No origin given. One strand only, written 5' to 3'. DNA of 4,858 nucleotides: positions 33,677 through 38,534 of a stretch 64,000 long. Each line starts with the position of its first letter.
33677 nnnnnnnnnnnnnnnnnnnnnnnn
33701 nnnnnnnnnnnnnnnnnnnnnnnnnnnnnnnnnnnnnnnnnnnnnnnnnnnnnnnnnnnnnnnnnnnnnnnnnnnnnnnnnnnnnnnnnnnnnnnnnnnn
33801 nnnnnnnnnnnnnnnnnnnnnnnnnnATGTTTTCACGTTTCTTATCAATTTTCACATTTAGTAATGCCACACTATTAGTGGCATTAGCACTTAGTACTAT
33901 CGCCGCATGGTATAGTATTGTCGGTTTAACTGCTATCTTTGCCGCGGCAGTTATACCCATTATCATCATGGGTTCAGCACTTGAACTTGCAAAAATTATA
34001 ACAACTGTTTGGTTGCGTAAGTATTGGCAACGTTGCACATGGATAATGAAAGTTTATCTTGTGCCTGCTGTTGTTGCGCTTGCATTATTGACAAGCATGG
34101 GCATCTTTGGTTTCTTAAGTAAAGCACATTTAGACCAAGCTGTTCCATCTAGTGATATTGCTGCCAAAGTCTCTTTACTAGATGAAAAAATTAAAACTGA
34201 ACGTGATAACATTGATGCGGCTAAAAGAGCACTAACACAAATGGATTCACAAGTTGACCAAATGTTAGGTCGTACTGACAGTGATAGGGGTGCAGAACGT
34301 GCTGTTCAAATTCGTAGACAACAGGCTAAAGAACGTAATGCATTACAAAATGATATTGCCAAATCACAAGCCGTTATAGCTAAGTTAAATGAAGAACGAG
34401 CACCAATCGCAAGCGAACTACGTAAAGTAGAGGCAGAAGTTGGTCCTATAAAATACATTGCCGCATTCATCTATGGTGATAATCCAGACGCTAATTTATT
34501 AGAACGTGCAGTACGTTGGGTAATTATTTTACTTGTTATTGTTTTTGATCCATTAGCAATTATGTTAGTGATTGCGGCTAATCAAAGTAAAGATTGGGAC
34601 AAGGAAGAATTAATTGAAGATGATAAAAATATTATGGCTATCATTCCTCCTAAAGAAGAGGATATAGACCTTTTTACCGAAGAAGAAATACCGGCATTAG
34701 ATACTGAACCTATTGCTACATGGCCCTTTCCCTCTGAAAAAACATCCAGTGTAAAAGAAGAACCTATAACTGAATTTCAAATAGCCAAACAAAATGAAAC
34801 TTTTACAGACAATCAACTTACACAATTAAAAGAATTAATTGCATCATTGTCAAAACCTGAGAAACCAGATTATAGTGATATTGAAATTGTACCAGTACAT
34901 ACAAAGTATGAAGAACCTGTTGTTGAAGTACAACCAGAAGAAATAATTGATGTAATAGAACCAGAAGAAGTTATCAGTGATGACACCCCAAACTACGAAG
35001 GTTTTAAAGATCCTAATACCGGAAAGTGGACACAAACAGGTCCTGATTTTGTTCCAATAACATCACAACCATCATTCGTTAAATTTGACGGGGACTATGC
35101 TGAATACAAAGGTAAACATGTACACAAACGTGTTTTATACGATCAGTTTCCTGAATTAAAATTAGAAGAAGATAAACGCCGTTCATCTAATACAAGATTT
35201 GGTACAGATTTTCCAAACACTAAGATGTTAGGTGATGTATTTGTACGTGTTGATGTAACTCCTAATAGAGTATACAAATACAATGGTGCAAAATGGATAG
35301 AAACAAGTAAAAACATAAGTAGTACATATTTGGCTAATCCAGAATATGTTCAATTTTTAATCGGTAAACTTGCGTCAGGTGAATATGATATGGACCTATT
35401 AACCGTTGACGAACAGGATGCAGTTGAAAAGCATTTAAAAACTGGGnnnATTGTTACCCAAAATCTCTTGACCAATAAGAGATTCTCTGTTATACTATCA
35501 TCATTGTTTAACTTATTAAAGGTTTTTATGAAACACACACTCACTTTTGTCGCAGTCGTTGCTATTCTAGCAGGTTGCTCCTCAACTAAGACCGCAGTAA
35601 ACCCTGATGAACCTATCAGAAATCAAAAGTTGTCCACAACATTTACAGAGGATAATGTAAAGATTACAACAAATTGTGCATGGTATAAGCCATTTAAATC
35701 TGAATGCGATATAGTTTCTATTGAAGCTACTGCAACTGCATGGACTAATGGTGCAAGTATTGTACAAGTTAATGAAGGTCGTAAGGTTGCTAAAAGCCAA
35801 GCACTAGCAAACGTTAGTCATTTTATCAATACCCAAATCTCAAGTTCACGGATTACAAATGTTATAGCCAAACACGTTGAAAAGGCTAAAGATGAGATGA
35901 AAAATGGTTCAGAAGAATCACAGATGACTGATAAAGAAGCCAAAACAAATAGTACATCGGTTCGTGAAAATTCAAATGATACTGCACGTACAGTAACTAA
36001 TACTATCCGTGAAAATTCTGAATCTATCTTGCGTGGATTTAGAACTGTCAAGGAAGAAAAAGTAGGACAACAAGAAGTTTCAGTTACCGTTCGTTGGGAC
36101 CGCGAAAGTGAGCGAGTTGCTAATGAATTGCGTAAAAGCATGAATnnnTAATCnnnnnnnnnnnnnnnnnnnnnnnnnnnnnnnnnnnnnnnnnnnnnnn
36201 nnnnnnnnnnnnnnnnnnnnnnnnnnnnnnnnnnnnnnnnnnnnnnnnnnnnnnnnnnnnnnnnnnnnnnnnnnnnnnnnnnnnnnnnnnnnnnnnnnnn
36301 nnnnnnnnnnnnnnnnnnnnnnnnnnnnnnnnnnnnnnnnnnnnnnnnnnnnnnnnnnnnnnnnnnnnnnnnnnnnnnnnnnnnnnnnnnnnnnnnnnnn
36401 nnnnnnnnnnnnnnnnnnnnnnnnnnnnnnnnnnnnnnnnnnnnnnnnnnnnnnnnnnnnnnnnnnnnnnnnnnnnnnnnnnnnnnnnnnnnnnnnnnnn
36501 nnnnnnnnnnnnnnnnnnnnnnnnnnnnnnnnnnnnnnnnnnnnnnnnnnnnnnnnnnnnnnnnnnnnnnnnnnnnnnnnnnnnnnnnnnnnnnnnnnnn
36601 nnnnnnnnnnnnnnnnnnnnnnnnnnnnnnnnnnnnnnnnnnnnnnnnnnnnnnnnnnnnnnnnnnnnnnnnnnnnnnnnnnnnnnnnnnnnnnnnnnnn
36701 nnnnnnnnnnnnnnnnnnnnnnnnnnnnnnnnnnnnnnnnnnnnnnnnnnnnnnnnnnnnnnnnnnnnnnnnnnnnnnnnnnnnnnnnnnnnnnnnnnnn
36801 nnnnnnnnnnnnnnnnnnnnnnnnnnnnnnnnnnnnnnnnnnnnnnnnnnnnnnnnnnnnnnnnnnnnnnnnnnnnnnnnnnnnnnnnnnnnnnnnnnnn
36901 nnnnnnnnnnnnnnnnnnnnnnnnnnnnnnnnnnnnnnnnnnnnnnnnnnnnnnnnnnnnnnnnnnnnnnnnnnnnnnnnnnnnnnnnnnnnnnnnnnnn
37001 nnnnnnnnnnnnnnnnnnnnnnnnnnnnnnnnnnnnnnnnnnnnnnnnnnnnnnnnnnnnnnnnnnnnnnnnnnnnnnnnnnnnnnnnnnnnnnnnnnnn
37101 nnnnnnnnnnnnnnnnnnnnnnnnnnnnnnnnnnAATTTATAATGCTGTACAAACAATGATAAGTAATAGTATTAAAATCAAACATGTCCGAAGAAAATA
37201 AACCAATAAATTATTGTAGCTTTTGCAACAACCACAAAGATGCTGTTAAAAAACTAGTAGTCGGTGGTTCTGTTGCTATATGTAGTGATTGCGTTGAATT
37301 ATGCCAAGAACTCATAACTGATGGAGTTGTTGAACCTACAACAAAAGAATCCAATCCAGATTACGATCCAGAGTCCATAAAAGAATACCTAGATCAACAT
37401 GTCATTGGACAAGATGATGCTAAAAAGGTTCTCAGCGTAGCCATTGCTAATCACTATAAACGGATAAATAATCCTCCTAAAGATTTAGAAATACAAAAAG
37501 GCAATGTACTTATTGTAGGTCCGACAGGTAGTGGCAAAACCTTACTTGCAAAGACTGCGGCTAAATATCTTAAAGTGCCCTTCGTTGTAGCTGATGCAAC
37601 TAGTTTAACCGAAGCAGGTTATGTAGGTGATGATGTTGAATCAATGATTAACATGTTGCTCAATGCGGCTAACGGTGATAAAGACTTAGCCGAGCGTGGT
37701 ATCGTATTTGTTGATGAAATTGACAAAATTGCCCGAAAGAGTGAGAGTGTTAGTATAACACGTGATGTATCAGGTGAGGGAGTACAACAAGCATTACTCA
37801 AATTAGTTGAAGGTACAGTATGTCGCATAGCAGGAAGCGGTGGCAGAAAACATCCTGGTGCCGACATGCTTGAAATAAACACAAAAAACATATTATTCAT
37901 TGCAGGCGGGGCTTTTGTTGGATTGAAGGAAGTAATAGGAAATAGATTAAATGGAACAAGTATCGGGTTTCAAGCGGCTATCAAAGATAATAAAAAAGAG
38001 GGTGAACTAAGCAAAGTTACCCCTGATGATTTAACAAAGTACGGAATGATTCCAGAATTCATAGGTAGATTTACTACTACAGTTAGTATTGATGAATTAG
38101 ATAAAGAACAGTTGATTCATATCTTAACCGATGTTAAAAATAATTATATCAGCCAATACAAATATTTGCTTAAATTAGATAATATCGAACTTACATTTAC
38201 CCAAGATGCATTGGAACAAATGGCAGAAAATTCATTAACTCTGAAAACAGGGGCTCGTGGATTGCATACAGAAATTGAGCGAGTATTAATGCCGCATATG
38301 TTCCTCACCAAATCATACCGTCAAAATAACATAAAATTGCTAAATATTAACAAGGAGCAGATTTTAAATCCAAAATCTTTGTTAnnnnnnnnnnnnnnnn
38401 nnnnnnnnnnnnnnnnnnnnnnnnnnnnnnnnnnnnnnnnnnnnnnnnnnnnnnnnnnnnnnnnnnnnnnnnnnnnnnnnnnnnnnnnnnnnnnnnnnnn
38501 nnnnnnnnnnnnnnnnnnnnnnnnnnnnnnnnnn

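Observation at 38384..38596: Ribosomal protein bS21 embedded between clpX and dnaK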

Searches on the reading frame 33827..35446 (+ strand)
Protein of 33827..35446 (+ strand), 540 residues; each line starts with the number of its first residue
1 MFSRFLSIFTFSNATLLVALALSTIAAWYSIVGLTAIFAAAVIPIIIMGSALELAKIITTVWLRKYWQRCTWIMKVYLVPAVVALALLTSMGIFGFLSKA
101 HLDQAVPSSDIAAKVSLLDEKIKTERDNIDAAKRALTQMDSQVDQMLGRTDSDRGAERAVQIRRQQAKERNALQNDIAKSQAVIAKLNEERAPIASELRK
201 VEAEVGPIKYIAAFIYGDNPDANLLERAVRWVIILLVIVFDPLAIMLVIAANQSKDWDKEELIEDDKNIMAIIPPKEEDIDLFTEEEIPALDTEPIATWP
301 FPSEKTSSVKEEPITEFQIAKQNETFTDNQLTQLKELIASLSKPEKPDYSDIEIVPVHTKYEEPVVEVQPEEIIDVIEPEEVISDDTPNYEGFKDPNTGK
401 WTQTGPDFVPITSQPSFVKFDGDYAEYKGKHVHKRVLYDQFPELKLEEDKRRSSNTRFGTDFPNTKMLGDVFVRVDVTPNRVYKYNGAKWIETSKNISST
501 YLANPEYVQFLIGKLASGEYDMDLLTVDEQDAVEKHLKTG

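Call 9: search_protein_families(library=pfam, proteins=[window:33827-35446:+], max_evalue=0.001)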
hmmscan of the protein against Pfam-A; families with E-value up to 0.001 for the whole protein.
window:33827-35446:+ (540 aa): 0 families

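Call 10: search_protein_families(library=phrogs, proteins=[window:33827-35446:+], max_evalue=0.001)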
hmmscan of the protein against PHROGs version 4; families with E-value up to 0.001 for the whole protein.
window:33827-35446:+ (540 aa): 1 family
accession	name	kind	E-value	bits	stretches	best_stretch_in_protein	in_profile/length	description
phrog_11591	-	head and packaging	0.00062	20.2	0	455-506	414-468/497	virion structural protein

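Call 20: search_dna_similar(query=window:33827-35446:+, collection=phages, mode=protein, max_evalue=0.00001, max_rows=25)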
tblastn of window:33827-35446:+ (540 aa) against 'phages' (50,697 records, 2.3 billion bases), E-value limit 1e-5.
Records with a match: 15; places in all: 15; records where one place covers at least 80% of the query: 0.
Best place of each record, by identity: <60% 15.
By first word of the organism name: Flavobacterium 4; uncultured 3; Xanthomonas 2; Stenotrophomonas 2; Pelagibacter 1; Ralstonia 1; Salicola 1; Microcystis 1.
By host as written in the record: Flavobacterium sp. LMO8 4; - 3; Candidatus Pelagibacter ubique HTCC1062 1; Xanthomonas citri 1; Stenotrophomonas maltophilia SRM01 1; Stenotrophomonas maltophilia 1; Xanthomonas oryzae pv. oryzae 1; Ralstonia solanacearum 1; and 2 more.
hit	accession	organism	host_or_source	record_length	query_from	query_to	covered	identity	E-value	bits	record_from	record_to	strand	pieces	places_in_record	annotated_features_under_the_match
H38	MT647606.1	Pelagibacter phage Mosig EXVC030M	Candidatus Pelagibacter ubique HTCC1062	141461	15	261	46%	45.2%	1e-42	169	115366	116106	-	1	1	hypothetical protein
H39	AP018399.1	Xanthomonas phage XacN1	Xanthomonas citri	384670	11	278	50%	35.9%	6e-22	106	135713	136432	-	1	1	hypothetical protein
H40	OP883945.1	Stenotrophomonas phage CM1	Stenotrophomonas maltophilia SRM01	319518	11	287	51%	32.9%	2e-22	107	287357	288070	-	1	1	record has no annotation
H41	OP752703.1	Stenotrophomonas phage RAS14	Stenotrophomonas maltophilia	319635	11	287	51%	32.9%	2e-22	107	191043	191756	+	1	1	hypothetical protein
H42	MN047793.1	Xanthomonas phage Xoo-sp13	Xanthomonas oryzae pv. oryzae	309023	8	261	47%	34.4%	3e-18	95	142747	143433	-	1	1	hypothetical protein (x2)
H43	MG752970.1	Ralstonia phage RsoM2USA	Ralstonia solanacearum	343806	9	252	45%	30.9%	1e-14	84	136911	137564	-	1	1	hypothetical protein (x2)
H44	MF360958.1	Salicola phage SCTP-2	Salicola sp. PV4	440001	16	254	44%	31.0%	5e-18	94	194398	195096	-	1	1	195: hypothetical protein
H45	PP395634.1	Microcystis phage Mel-JY01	Microcystis elabens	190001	4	291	53%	24.8%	6e-17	91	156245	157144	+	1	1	hypothetical protein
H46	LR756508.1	uncultured phage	metagenomic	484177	17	252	44%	29.8%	1e-17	93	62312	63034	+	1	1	record has no annotation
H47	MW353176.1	Flavobacterium phage vB_FspM_immuto_3-5A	Flavobacterium sp. LMO8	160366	28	252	42%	30.4%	6e-11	72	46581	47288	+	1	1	hypothetical protein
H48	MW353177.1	Flavobacterium phage vB_FspM_immuto_13-6C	Flavobacterium sp. LMO8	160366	28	252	42%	30.4%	6e-11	72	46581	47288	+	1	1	hypothetical protein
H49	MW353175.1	Flavobacterium phage vB_FspM_immuto_2-6A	Flavobacterium sp. LMO8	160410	28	252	42%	30.4%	6e-11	72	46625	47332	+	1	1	hypothetical protein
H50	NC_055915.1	Flavobacterium phage vB_FspM_immuto_2-6A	Flavobacterium sp. LMO8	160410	28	252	42%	30.4%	6e-11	72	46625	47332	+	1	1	hypothetical protein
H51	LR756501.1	uncultured phage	metagenomic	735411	19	261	45%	26.6%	1e-11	74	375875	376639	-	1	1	record has no annotation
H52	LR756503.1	uncultured phage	metagenomic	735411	19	261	45%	26.6%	1e-11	74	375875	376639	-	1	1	record has no annotation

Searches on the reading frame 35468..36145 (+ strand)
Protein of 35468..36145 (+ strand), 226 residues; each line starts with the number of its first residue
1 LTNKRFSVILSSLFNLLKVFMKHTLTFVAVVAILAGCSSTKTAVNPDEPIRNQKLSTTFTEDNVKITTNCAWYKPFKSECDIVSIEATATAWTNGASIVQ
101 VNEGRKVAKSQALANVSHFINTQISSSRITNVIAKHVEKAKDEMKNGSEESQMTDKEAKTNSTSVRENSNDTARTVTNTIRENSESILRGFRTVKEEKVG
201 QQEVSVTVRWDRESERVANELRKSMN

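Call 3: search_protein_families(library=pfam, proteins=[window:35468-36145:+], max_evalue=0.01)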
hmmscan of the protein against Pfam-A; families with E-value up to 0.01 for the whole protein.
window:35468-36145:+ (226 aa): 0 families

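Call 43: search_protein_families(library=pfam, proteins=[window:35468-36145:+], max_evalue=0.1)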
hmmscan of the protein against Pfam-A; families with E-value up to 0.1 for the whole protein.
window:35468-36145:+ (226 aa): 2 families
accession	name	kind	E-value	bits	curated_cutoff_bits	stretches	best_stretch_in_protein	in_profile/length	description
PF12473.13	DUF3694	-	0.071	13.7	27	0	115-225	31-138/149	Kinesin protein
PF13288.12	DXPR_C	-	0.096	13.4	27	0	116-159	70-113/115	DXP reductoisomerase C-terminal domain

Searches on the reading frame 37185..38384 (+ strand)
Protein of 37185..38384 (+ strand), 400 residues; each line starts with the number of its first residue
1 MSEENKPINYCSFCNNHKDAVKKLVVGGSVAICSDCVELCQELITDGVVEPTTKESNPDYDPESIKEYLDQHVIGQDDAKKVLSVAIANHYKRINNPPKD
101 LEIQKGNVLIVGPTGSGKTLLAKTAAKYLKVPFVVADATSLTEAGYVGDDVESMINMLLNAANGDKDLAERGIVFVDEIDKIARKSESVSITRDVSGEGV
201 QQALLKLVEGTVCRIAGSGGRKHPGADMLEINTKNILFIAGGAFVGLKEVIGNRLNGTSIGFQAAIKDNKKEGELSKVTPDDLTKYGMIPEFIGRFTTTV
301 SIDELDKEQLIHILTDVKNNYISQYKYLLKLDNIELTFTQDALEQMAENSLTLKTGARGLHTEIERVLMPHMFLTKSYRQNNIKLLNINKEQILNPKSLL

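Call 3: search_protein_families(library=pfam, proteins=[window:37185-38384:+], max_evalue=0.01)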
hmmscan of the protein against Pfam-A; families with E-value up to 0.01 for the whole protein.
window:37185-38384:+ (400 aa): 19 families
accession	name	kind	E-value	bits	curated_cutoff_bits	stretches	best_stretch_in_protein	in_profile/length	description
PF07724.20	AAA_2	-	1.6e-31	110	27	1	104-297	2-164/166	AAA domain (Cdc48 subfamily)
PF00004.35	AAA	-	4.6e-17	63.1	21.2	1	108-212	1-96/131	ATPase family associated with various cellular activities (AAA)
PF06689.19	zf-C4_ClpX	-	4.2e-12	46.2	27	1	10-45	2-38/39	ClpX C4-type zinc finger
PF10431.15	ClpB_D2-small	-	1.2e-07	32.1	21.9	1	305-373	1-65/81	C-terminal, D2-small domain, of ClpB protein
PF00493.29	MCM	-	4.3e-07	29.7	23.3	1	64-187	17-138/224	MCM P-loop domain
PF05496.18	RuvB_N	-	1.5e-06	28.5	27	1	72-189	8-103/159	Holliday junction DNA helicase RuvB P-loop domain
PF01078.27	Mg_chelatase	-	3.8e-06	26.9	20.3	0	73-128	5-45/207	Magnesium chelatase, subunit ChlI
PF13401.12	AAA_22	-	2.6e-05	25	27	1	104-161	4-64/130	AAA domain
PF07728.20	AAA_5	-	0.00011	22.6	22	1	107-184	1-80/139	AAA domain (dynein-related subfamily)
PF13479.12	AAA_24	-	0.00017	21.9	27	1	107-186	4-80/195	AAA domain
PF13173.12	AAA_14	-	0.0002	21.8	27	1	107-194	4-86/129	AAA domain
PF00158.32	Sigma54_activat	-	0.00034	20.8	20.2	1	101-184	18-107/168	Sigma-54 interaction domain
PF13191.12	AAA_16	-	0.00077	20.4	32.6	1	105-134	24-56/167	AAA ATPase domain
PF04851.21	ResIII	-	0.00098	19.5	22.5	1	100-144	18-68/164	Type III restriction enzyme, res subunit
PF00437.27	T2SSE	-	0.002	17.3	24.9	1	101-130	138-167/370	Type II/IV secretion system protein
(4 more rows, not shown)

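Call 5: search_protein_families(library=phrogs, proteins=[window:37185-38384:+], max_evalue=0.01)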
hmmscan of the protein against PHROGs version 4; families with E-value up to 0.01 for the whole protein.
window:37185-38384:+ (400 aa): 24 families
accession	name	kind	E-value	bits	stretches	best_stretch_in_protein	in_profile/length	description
phrog_4339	-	unknown function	9.2e-96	323.1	2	162-393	348-529/552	-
phrog_5534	-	unknown function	4.6e-19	69.7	1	109-255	31-165/273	-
phrog_4871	-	other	1.4e-16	61.2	2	286-369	645-725/764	ATP-dependent protease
phrog_6797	-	unknown function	1.5e-10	42.2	1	5-47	60-102/107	-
phrog_3757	-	unknown function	2.8e-09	37.8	1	104-185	125-199/367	-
phrog_30773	-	unknown function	2.2e-08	33.9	1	73-186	165-271/666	-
phrog_5846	-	DNA, RNA and nucleotide metabolism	2.3e-08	34.7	1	72-187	17-111/380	clamp loader of DNA polymerase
phrog_12435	-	other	5.4e-08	33.7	1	8-51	5-49/65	protease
phrog_10401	-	other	1e-07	32.1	1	103-187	458-535/667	ATPase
phrog_8638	-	unknown function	1.5e-07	31.4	1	104-183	305-377/568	-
phrog_9172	-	unknown function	4.7e-07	30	1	59-202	59-200/509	-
phrog_11838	-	DNA, RNA and nucleotide metabolism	2.3e-06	28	1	73-189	19-117/420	clamp loader of DNA polymerase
phrog_168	-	DNA, RNA and nucleotide metabolism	2.7e-06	28.3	1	106-184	43-114/314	clamp loader of DNA polymerase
phrog_249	-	moron, auxiliary metabolic gene and host takeover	3.8e-06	27.5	1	105-148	127-171/380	porphyrin biosynthesis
phrog_7998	-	unknown function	6.2e-06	26.6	1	104-185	39-133/339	-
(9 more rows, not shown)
